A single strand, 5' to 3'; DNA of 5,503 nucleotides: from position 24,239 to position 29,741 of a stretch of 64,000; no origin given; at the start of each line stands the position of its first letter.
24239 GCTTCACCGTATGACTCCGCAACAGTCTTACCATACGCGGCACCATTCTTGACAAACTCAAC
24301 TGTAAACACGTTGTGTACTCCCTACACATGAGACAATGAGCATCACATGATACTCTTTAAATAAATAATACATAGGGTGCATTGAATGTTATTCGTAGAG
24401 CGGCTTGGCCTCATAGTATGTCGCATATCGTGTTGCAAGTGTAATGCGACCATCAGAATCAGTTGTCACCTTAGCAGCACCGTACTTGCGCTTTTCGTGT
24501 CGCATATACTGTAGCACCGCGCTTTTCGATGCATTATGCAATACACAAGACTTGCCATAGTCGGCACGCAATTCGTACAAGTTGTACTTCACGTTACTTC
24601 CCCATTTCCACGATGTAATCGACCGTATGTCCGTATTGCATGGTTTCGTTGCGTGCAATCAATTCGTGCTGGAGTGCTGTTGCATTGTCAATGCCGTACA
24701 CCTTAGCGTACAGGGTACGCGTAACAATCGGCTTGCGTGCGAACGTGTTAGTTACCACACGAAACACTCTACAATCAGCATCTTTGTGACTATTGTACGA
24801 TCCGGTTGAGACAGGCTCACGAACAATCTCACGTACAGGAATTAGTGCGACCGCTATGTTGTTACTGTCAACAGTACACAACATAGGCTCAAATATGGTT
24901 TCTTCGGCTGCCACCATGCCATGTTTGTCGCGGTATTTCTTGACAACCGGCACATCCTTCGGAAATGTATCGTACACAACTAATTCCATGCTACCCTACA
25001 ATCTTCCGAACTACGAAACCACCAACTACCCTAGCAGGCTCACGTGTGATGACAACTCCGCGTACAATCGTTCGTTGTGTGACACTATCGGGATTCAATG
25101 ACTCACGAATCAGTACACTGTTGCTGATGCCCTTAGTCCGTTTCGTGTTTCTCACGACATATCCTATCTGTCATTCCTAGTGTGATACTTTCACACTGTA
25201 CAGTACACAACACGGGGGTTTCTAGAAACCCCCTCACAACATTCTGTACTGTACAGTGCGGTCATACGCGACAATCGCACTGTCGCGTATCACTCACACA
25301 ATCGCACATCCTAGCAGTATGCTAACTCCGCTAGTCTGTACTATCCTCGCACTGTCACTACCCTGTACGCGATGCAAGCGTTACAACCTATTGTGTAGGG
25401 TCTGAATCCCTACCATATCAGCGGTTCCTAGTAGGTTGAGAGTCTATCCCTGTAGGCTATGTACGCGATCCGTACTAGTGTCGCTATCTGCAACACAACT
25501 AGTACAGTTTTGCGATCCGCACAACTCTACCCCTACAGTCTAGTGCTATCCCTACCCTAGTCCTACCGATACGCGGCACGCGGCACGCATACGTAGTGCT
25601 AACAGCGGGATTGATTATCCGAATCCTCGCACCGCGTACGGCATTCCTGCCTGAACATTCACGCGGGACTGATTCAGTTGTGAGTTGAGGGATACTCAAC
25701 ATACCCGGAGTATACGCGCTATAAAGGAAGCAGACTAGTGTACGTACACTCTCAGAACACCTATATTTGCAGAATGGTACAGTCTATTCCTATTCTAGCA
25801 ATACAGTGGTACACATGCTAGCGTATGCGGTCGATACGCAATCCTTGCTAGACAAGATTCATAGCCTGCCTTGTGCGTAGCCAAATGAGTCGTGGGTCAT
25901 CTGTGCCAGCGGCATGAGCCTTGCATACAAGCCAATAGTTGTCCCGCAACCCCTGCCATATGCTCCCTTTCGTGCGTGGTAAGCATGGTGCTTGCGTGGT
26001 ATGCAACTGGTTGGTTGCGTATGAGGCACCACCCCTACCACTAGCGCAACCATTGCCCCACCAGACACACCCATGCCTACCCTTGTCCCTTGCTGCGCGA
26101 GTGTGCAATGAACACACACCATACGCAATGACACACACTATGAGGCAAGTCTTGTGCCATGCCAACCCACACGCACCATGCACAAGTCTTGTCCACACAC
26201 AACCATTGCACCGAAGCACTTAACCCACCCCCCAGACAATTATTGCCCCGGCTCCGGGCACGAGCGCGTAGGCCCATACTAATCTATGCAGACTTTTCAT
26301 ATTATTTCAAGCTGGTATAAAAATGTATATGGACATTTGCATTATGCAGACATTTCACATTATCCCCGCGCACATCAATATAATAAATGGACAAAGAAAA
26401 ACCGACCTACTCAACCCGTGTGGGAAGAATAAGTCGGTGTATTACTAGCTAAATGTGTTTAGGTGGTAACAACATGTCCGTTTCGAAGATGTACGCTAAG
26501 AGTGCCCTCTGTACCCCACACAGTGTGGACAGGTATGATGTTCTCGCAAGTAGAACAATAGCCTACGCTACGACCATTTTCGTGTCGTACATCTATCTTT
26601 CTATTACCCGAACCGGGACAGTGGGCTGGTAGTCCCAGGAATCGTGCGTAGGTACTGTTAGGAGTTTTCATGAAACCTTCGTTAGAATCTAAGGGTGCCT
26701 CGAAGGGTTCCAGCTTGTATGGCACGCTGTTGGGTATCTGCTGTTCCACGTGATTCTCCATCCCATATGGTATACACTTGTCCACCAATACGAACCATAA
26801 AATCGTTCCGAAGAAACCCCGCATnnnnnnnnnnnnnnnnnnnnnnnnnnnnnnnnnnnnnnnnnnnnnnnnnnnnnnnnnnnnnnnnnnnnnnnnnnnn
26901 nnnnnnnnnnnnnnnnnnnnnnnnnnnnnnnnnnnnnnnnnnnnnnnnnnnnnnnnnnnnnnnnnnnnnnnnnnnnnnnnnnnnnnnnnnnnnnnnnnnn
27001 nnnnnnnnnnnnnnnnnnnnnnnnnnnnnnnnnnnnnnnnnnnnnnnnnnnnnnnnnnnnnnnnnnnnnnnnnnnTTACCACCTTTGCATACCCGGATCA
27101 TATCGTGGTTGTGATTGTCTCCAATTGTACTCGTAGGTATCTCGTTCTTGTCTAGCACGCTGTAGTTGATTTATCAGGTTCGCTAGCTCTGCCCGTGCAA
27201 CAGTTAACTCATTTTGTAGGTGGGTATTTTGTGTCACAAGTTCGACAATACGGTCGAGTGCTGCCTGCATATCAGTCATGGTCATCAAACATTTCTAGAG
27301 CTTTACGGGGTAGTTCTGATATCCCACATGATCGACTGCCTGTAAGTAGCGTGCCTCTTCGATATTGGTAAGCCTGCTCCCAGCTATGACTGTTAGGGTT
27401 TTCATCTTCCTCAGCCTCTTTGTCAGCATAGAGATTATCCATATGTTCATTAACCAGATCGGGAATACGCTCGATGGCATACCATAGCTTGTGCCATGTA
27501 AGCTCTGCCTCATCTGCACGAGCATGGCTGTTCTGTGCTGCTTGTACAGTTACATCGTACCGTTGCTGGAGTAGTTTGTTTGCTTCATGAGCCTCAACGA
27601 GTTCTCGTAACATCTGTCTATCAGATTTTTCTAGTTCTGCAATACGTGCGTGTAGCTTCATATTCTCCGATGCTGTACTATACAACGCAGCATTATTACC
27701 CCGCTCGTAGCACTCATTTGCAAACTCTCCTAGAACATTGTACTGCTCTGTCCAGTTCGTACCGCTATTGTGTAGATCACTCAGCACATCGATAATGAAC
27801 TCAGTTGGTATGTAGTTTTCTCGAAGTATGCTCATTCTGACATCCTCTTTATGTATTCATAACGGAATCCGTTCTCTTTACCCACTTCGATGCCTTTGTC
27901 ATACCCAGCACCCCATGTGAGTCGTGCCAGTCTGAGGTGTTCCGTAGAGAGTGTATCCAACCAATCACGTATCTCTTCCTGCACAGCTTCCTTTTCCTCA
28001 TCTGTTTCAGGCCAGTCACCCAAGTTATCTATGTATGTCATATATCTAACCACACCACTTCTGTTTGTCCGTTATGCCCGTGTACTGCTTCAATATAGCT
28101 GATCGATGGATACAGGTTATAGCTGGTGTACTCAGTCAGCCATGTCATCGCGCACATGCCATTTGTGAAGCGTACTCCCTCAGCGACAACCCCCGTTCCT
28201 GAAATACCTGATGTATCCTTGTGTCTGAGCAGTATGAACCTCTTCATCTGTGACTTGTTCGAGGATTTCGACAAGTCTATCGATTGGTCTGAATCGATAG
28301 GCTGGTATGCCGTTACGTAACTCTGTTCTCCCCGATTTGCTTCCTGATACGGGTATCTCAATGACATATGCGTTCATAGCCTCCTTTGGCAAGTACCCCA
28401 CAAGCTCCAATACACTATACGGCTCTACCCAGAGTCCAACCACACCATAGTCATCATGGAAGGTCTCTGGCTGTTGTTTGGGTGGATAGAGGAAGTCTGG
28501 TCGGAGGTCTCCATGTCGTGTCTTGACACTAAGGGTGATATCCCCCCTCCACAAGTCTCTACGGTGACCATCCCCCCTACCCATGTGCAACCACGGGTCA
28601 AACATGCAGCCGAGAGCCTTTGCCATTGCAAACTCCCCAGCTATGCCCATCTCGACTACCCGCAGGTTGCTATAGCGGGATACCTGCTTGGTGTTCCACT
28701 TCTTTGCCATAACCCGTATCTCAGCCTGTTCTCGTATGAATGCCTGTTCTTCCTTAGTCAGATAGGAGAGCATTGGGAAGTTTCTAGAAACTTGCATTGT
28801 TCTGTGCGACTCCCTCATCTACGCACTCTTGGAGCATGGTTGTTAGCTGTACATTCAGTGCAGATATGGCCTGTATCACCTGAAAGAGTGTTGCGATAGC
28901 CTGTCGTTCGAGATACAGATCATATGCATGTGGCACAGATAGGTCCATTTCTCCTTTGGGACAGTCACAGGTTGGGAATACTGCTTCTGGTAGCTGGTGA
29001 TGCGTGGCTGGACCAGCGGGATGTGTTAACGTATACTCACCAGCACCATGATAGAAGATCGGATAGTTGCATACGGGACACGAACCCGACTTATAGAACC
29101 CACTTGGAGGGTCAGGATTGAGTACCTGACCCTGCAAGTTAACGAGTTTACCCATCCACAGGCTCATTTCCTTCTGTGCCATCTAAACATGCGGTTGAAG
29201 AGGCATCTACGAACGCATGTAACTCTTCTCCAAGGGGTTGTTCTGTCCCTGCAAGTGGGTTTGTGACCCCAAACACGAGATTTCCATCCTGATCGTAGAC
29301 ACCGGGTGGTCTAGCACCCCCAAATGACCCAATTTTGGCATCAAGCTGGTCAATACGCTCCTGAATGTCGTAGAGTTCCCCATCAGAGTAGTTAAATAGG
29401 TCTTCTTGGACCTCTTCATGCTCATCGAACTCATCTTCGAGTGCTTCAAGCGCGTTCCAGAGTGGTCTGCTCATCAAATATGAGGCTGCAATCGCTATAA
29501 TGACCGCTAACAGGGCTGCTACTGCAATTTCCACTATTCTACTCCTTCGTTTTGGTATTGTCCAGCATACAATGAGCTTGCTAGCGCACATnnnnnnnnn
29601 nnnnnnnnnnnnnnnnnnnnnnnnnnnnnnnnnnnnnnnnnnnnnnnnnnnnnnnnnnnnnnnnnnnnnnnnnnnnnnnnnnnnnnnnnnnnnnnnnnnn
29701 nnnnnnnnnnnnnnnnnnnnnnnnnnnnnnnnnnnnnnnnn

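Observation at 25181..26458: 1.28-kb protein-free island, dense in repeats, splitting the leftward gene block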

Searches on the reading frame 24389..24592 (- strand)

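Call 92: search_protein_families(library=pfam, proteins=[window:24389-24592:-], max_evalue=1)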
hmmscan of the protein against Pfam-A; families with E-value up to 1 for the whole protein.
window:24389-24592:- (67 aa): 1 family
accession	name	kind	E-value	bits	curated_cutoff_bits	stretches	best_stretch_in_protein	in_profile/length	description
PF02381.23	MraZ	-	0.016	15.6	23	1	38-60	4-26/72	MraZ protein, putative antitoxin-like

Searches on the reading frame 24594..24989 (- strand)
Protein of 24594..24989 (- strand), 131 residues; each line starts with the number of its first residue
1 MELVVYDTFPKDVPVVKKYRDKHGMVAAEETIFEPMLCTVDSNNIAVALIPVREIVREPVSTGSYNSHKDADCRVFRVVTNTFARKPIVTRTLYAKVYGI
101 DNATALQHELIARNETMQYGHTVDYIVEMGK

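Call 21: find_homologous_proteins(query=window:24594-24989:-, max_evalue=0.001)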
Query window:24594-24989:- (131 aa): 1 proteins with E <= 0.001 among 3 candidates.
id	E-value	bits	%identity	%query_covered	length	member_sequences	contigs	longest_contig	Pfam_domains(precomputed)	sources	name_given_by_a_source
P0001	4.6e-81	287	100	100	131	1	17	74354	-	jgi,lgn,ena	jgi:hypothetical protein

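Call 22: search_protein_families(library=pfam, proteins=[window:24594-24989:-], max_evalue=0.01)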
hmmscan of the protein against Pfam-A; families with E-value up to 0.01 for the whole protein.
window:24594-24989:- (131 aa): 0 families

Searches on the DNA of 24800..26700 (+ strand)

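Call 4: search_dna_similar(query=window:24900-26600:+, collection=phages, mode=near, max_rows=30)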
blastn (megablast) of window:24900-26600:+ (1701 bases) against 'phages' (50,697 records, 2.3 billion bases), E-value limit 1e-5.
No match.

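Call 7: search_dna_similar(query=window:25000-26500:+, collection=phages, mode=distant, max_rows=30)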
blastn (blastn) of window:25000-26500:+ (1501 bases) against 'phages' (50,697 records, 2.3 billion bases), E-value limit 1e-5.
No match.

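Call 14: search_rna_families(source=window, start=24800, end=26700, threshold=evalue, max_evalue=10)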
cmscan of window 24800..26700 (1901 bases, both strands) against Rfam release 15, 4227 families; matches with E-value up to 10: 3.
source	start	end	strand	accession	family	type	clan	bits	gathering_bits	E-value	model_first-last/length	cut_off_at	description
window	25185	25270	-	RF00674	mir-187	Gene; miRNA;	-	19.6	58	0.47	1-81/81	no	mir-187 microRNA precursor family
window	25173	25325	-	RF01963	RMST_2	Gene; lncRNA;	-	16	45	6.9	1-135/135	no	Rhabdomyosarcoma 2 associated transcript conserved region 2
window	25965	26021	-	RF01933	bxd_5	Gene; lncRNA;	-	12.9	50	5.7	1-57/57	no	Bithoraxoid conserved region 5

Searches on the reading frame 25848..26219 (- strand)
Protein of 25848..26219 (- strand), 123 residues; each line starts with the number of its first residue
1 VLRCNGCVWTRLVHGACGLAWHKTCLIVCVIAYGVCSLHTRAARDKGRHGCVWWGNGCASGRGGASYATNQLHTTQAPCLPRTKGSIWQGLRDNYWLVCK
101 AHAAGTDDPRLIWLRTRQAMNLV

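Call 22: search_protein_families(library=pfam, proteins=[window:25848-26219:-], max_evalue=0.01)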
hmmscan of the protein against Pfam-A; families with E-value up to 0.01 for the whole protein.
window:25848-26219:- (123 aa): 0 families

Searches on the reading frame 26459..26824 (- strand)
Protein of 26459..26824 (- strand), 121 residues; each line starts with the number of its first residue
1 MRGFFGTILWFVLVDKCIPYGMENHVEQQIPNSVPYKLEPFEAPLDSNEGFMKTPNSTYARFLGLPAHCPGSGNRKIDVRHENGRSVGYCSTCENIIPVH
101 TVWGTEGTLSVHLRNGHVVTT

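Call 10: find_related_loci(query=window:26459-26824:-, collection=viral_contigs, flank=10000)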
Query window:26459-26824:- (121 aa) in viral_contigs; peptide patterns used: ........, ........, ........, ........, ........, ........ (x = any residue, [..] = any of these).
No stretch of DNA in the collection matches any of the patterns.

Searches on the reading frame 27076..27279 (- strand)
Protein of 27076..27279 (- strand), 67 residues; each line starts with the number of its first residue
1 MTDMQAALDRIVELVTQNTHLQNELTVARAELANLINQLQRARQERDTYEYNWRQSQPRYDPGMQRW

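Call 92: search_protein_families(library=pfam, proteins=[window:27076-27279:-], max_evalue=1)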
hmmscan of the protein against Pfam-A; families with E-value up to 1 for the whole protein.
window:27076-27279:- (67 aa): 18 families
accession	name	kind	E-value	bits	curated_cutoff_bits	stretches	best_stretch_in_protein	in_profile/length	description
PF07200.18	Mod_r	-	0.0041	17.5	30.1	1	3-53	34-84/146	Modifier of rudimentary (Mod(r)) protein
PF06005.17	ZapB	-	0.0043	17.9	31.5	1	4-48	13-57/71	Cell division protein ZapB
PF25366.1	RUFY4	-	0.0079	16.9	27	1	16-57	9-50/90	RUFY4-like domain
PF19220.6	Rod_CreS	-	0.0079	15.7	100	1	5-60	86-141/359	Crescentin, rod domain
PF10193.14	Telomere_reg-2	-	0.0089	16.8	23.6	1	4-50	20-66/112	Telomere length regulation protein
PF21924.1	XRCC4_CC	-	0.013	16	27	1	5-50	12-57/78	XRCC4 coiled-coil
PF25672.1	BBH37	-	0.018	15.5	27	1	15-58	74-116/184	BBH37 helical domain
PF18504.6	Csm1_N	-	0.024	15.4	26.3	1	11-52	22-63/70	Csm1 N-terminal domain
PF05400.18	FliT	-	0.025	15.8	29.5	1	7-49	43-85/85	Flagellar protein FliT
PF25541.1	TBCA_PH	-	0.034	14.3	27.8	1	13-50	61-98/139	PH domain-containing proteins, TBCA domain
PF20994.3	CENPU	-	0.035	14.2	27.8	1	2-57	71-126/200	CENPU protein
PF07926.17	TPR_MLP1_2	-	0.087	13.3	36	1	17-60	58-101/129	TPR/MLP1/MLP2-like protein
PF14197.11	Cep57_CLD_2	-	0.088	13.3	27.1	1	16-50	3-37/67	Centrosome localisation domain of PPC89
PF25781.1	TPR_TEX10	-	0.09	12.2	27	1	9-48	315-353/370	TEX10-like, TPR repeats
PF01025.24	GrpE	-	0.15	12.1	25.8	1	6-50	15-59/165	GrpE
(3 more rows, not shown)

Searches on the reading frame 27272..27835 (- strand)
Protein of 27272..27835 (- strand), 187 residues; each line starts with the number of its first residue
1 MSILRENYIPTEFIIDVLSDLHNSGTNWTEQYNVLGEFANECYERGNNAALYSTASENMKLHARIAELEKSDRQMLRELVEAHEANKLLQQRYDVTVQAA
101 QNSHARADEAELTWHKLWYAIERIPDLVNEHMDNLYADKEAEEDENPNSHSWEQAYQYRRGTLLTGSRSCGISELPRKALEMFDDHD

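Call 17: find_encoding_contigs(protein=window:27272-27835:-, flank=10000, max_places=10)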
Protein window:27272-27835:- (187 aa): 23 contigs read that carry it; 10 places shown.
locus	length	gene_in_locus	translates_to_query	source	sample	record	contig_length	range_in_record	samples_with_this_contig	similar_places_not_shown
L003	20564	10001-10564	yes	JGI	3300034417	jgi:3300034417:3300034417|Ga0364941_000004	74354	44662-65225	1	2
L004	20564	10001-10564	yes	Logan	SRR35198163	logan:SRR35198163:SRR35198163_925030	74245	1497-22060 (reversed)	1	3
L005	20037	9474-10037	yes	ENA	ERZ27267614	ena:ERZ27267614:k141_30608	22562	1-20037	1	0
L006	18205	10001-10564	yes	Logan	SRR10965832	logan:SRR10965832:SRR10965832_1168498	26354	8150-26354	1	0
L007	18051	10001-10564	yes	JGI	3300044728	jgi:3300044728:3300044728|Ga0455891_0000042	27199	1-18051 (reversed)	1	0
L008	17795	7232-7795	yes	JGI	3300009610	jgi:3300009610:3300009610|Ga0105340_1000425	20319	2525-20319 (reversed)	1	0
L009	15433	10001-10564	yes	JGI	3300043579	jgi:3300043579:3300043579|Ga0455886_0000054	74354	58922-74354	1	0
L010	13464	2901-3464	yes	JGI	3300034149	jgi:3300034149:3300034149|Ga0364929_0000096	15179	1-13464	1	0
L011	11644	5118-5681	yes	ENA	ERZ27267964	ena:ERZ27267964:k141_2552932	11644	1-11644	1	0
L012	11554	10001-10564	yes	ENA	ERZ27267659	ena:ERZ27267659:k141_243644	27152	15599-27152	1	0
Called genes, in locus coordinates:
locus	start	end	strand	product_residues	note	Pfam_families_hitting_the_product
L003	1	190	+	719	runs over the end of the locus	PF01612:DNA_pol_A_exo1, PF00476:DNA_pol_A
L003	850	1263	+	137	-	-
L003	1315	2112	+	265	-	PF12705:PDDEXK_1 (weak)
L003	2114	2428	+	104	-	-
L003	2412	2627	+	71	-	-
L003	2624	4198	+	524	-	-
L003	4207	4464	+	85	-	-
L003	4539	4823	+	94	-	-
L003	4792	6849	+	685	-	PF17975:RNR_Alpha, PF21995:RNR-II_ins_dom, PF02867:Ribonuc_red_lgC (faint)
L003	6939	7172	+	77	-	-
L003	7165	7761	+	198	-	-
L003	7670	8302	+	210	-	PF22769:DCD, PF00692:dUTPase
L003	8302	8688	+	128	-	-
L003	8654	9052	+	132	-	-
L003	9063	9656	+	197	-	-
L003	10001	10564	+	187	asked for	-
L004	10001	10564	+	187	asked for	-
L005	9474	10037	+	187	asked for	-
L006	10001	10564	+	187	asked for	-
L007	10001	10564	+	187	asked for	-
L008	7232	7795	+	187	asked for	-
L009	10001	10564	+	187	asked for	-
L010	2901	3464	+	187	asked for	-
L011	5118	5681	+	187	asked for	-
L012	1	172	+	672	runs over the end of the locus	PF01612:DNA_pol_A_exo1, PF00476:DNA_pol_A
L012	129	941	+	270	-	PF13155:Toprim_2 (weak), PF13362:Toprim_3 (weak)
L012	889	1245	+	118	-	-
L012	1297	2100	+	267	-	PF12705:PDDEXK_1 (weak)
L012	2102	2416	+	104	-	-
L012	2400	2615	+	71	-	-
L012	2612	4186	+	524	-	-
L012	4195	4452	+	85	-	-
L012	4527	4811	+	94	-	-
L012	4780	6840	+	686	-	PF17975:RNR_Alpha, PF21995:RNR-II_ins_dom, PF02867:Ribonuc_red_lgC (faint)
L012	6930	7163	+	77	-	-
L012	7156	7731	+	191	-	-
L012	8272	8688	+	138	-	-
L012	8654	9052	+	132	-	-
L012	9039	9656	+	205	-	-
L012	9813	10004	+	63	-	-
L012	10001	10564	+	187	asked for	-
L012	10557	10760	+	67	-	-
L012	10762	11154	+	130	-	-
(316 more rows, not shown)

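Call 22: search_protein_families(library=pfam, proteins=[window:27272-27835:-], max_evalue=0.01)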
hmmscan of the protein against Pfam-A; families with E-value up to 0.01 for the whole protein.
window:27272-27835:- (187 aa): 0 families

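Call 75: search_protein_families(library=phrogs, proteins=[window:27272-27835:-], max_evalue=0.01)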
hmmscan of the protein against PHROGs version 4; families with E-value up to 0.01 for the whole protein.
window:27272-27835:- (187 aa): 0 families

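Call 97: search_protein_families(library=pfam, proteins=[window:27272-27835:-], max_evalue=10)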
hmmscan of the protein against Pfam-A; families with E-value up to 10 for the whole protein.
window:27272-27835:- (187 aa): 3 families
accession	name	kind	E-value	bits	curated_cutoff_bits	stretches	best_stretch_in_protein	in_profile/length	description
PF16257.11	UxaE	-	0.058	12.5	27.1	1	22-105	355-443/475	tagaturonate epimerase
PF09655.15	Nitr_red_assoc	-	0.098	13.5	25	1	66-139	36-108/144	Conserved nitrate reductase-associated protein (Nitr_red_assoc)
PF04512.18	Baculo_PEP_N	-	0.24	12.4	23.9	1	58-101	26-70/97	Baculovirus polyhedron envelope protein, PEP, N terminus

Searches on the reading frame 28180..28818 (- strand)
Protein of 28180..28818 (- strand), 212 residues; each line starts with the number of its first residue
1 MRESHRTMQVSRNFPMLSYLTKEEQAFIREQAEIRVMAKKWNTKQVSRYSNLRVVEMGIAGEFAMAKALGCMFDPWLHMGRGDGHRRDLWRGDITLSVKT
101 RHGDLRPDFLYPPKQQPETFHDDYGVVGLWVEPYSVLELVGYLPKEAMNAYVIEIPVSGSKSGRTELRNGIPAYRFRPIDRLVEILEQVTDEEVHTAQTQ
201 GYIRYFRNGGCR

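Call 22: search_protein_families(library=pfam, proteins=[window:28180-28818:-], max_evalue=0.01)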
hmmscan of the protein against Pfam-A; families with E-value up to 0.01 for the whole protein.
window:28180-28818:- (212 aa): 0 families

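Call 24: find_homologous_proteins(query=window:28180-28818:-, max_evalue=0.001)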
Query window:28180-28818:- (212 aa): 3 proteins with E <= 0.001 among 107 candidates.
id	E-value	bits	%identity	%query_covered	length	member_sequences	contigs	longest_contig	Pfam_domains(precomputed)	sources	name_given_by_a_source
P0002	3.2e-142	489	100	100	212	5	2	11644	-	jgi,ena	-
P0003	9.3e-55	204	53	91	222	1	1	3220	-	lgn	-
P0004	1.3e-40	157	51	75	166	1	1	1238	-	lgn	-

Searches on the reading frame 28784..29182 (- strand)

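Call 73: search_protein_families(library=pfam, proteins=[window:28784-29182:-], max_evalue=0.01)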
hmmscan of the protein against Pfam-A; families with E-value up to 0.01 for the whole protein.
window:28784-29182:- (132 aa): 0 families

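Call 97: search_protein_families(library=pfam, proteins=[window:28784-29182:-], max_evalue=10)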
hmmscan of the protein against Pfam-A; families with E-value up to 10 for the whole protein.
window:28784-29182:- (132 aa): 1 family
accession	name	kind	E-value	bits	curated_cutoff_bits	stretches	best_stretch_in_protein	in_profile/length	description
PF11302.14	DUF3104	-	0.062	13.4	27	1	4-27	20-43/69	Protein of unknown function (DUF3104)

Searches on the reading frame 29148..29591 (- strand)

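Call 73: search_protein_families(library=pfam, proteins=[window:29148-29591:-], max_evalue=0.01)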
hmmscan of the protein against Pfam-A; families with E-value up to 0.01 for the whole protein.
window:29148-29591:- (147 aa): 1 family
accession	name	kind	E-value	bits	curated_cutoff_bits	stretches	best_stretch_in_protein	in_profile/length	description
PF14012.11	DUF4229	-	0.003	18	27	1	7-48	16-57/68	Protein of unknown function (DUF4229)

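Call 97: search_protein_families(library=pfam, proteins=[window:29148-29591:-], max_evalue=10)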
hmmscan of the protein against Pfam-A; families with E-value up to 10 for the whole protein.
window:29148-29591:- (147 aa): 3 families
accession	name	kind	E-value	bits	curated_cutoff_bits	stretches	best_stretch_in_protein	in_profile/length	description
PF14012.11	DUF4229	-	0.003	18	27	1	7-48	16-57/68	Protein of unknown function (DUF4229)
PF12555.13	SteA-like_C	-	0.095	13.2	26.4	1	20-41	17-38/52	SteA-like C-terminal domain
PF07410.16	Phage_Gp111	-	0.24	12.4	27.1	1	5-77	28-100/117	Streptococcus thermophilus bacteriophage Gp111 protein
